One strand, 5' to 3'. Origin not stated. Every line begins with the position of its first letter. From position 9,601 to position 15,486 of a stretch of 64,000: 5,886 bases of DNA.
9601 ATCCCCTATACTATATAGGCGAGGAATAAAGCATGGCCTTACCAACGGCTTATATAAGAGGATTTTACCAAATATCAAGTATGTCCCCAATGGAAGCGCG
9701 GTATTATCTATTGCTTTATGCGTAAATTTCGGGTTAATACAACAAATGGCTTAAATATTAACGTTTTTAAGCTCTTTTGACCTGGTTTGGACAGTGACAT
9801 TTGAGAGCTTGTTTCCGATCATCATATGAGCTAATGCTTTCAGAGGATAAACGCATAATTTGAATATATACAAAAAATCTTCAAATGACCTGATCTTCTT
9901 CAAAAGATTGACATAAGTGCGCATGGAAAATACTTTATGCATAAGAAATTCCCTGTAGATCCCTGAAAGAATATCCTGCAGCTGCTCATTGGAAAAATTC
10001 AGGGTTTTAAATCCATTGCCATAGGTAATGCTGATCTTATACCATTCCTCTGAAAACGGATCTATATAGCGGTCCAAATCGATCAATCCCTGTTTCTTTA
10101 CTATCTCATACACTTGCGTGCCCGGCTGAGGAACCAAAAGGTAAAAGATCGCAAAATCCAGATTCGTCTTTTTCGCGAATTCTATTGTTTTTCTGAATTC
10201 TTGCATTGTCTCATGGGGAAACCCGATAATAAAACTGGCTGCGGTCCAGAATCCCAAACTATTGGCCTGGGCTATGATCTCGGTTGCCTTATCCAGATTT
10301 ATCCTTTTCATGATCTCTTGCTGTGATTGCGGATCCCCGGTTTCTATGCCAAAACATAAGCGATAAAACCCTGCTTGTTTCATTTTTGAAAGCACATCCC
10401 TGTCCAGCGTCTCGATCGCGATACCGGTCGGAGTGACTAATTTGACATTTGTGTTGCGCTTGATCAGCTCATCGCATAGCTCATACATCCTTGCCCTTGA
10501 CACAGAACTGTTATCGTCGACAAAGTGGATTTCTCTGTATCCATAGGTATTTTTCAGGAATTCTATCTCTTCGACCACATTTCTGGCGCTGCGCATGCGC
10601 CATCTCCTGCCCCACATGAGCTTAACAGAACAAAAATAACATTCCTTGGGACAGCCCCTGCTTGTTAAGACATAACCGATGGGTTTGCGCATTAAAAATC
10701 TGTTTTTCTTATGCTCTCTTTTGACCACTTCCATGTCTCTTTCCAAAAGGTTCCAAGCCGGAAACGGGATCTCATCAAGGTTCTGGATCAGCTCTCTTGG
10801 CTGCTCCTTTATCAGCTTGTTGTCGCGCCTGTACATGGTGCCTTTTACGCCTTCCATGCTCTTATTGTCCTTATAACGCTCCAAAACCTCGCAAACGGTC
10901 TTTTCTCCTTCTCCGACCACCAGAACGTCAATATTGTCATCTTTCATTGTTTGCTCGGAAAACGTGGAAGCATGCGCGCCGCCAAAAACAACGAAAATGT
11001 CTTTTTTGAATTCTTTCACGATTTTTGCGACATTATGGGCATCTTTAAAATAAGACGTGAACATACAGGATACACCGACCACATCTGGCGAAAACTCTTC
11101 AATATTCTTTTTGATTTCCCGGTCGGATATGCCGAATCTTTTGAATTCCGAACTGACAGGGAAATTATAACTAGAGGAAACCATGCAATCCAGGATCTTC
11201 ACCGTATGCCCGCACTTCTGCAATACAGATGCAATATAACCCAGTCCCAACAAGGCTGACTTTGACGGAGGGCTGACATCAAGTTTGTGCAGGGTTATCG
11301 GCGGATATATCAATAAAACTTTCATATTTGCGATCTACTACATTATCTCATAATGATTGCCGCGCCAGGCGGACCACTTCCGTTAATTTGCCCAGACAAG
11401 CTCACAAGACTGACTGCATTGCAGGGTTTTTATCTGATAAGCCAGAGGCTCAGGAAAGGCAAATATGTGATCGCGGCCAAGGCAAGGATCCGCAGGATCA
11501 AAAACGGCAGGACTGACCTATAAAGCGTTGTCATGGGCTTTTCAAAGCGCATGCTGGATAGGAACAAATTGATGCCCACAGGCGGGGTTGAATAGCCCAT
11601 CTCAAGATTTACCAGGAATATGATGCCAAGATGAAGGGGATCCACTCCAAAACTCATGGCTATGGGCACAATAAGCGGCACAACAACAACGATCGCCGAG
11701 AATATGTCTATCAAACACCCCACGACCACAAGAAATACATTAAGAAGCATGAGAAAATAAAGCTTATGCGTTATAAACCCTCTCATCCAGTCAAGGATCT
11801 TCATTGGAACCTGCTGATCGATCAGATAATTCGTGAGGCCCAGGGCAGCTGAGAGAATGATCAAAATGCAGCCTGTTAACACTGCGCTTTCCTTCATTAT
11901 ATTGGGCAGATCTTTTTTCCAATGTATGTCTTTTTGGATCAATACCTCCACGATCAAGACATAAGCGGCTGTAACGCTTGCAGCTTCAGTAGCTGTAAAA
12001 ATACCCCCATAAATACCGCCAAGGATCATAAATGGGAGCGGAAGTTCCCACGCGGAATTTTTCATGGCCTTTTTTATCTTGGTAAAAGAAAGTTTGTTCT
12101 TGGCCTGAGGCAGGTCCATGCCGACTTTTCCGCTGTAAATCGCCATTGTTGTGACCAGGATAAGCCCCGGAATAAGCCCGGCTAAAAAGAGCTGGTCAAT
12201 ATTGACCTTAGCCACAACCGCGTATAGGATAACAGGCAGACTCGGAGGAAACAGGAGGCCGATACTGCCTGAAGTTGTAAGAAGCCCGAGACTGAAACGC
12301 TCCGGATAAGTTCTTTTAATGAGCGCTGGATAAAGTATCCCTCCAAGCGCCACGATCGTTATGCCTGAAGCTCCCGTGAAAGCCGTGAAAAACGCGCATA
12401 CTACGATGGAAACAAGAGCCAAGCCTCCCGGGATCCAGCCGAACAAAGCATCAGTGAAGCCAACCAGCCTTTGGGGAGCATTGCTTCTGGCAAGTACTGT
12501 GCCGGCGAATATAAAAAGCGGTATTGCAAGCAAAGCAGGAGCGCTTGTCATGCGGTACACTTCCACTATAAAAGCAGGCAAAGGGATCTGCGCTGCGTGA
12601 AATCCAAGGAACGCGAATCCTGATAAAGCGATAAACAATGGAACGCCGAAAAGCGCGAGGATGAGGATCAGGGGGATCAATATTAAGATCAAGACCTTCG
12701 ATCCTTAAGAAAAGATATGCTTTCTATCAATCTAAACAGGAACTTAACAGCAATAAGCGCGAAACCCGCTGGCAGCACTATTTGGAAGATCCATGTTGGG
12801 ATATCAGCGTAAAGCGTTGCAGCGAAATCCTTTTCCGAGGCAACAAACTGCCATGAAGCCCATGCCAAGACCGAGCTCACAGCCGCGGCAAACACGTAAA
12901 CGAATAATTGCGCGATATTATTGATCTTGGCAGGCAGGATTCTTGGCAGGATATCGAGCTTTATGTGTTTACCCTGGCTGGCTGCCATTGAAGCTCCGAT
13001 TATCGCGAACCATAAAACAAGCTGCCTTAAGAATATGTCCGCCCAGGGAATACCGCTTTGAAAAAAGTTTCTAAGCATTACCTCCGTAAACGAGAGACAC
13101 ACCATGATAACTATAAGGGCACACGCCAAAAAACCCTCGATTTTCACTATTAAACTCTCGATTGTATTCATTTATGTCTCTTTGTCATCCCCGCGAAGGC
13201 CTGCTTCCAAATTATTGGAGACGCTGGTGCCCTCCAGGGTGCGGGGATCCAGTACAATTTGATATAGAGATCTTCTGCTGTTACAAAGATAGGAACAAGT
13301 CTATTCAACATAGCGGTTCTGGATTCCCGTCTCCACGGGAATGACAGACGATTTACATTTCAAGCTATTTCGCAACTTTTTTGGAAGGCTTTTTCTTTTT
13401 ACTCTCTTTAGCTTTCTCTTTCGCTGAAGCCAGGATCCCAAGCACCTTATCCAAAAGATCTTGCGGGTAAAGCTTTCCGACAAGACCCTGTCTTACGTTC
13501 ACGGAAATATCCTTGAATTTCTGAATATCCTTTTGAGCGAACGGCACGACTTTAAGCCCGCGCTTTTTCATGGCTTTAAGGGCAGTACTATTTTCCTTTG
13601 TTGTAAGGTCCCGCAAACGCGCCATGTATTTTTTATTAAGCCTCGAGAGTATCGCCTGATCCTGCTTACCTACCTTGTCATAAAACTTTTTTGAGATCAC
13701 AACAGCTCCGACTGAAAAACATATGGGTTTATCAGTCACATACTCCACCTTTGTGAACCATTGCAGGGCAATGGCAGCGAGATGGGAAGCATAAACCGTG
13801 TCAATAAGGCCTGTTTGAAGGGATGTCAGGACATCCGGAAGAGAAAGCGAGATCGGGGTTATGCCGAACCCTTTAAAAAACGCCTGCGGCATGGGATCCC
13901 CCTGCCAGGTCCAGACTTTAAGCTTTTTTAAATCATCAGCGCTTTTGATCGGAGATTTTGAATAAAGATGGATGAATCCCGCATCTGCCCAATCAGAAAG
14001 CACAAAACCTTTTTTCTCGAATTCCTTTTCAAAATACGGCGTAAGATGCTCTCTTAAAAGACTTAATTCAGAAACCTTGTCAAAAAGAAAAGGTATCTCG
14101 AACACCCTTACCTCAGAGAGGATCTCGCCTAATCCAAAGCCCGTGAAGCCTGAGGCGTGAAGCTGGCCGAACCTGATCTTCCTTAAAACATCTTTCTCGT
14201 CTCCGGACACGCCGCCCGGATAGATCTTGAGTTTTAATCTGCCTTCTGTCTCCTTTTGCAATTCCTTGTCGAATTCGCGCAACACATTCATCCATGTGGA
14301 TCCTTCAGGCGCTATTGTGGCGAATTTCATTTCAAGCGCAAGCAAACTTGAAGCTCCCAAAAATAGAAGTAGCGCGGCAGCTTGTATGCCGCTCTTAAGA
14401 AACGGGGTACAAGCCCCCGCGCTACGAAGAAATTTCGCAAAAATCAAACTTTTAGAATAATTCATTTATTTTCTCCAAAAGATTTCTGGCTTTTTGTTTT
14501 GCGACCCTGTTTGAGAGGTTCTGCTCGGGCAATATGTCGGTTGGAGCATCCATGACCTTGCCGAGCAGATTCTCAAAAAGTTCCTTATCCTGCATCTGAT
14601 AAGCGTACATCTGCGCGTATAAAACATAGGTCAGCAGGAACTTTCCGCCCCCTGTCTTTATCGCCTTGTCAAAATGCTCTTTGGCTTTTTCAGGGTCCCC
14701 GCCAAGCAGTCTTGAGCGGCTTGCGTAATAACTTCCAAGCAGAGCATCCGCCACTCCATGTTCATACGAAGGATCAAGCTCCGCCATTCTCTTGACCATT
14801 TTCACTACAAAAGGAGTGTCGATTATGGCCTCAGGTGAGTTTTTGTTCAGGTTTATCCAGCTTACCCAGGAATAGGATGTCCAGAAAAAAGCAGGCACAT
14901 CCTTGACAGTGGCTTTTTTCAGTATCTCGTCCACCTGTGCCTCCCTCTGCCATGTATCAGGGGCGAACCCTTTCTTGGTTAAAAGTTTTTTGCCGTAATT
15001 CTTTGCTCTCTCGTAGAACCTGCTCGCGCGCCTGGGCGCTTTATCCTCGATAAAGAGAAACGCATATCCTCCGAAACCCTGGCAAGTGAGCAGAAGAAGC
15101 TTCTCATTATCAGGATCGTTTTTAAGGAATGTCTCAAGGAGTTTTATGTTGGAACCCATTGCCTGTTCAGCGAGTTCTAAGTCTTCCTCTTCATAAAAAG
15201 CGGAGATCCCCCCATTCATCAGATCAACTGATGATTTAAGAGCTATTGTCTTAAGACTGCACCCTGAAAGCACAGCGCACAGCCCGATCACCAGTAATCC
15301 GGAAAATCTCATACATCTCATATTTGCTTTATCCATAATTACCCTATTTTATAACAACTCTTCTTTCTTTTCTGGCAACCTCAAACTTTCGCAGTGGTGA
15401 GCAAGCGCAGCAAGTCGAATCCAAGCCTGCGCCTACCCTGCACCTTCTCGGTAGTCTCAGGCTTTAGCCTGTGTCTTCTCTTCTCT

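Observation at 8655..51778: About a dozen palindromic repeat types saturate the intergenic DNA and spill into coding sequence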

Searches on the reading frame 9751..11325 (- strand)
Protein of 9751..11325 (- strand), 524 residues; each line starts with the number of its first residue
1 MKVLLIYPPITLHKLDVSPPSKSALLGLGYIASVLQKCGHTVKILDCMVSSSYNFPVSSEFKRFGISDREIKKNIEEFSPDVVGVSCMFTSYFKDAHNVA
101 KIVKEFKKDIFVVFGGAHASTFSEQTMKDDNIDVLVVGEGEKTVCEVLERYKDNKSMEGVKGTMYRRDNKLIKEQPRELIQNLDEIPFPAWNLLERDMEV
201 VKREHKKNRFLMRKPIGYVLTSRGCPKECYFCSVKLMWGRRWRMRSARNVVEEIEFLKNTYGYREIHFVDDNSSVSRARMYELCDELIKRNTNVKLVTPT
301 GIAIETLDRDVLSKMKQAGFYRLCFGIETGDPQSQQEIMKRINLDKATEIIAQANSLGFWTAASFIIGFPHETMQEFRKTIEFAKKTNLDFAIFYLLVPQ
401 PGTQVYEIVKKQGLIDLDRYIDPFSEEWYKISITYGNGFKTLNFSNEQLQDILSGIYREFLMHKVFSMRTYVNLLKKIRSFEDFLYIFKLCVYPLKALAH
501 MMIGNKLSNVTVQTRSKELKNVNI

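Call 55: search_protein_families(library=pfam, proteins=[window:9751-11325:-], max_evalue=0.0001)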
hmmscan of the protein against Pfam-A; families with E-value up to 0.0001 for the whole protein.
window:9751-11325:- (524 aa): 2 families
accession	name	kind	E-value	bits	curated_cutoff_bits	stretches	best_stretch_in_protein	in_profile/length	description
PF04055.27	Radical_SAM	-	1.9e-23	83.9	29.5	1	220-384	2-166/166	Radical SAM superfamily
PF02310.24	B12-binding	-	1.5e-22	80.1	32.1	1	26-147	15-120/121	B12 binding domain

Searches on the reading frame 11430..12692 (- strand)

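Call 55: search_protein_families(library=pfam, proteins=[window:11430-12692:-], max_evalue=0.0001)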
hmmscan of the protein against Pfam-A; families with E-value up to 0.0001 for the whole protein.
window:11430-12692:- (420 aa): 1 family
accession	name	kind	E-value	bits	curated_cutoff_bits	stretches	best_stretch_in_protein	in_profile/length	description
PF06808.19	DctM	-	3.4e-84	283.5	23.8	1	9-412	4-411/413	Tripartite ATP-independent periplasmic transporter, DctM component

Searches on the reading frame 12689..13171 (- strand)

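Call 52: search_protein_families(library=pfam, proteins=[window:12689-13171:-], max_evalue=0.01)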
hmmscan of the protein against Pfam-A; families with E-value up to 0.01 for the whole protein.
window:12689-13171:- (160 aa): 1 family
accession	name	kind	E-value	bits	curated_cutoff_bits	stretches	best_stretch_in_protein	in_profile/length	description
PF04290.18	DctQ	-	2.5e-27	95.8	28.3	1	23-152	1-130/132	Tripartite ATP-independent periplasmic transporters, DctQ component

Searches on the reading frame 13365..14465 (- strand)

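Call 18: search_protein_families(library=pfam, proteins=[window:13365-14465:-])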
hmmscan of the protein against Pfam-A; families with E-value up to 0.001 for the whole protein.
window:13365-14465:- (366 aa): 1 family
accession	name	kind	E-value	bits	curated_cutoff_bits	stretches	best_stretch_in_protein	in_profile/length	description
PF03480.18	DctP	-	2.1e-45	155.7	23.4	1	48-321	1-275/286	Bacterial extracellular solute-binding protein, family 7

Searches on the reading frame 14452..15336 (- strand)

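Call 55: search_protein_families(library=pfam, proteins=[window:14452-15336:-], max_evalue=0.0001)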
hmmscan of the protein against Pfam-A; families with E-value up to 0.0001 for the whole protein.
window:14452-15336:- (294 aa): 1 family
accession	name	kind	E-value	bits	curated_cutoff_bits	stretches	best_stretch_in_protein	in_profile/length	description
PF16811.11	TAtT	-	8.5e-75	251.9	26.5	1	49-294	1-263/263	TRAP transporter T-component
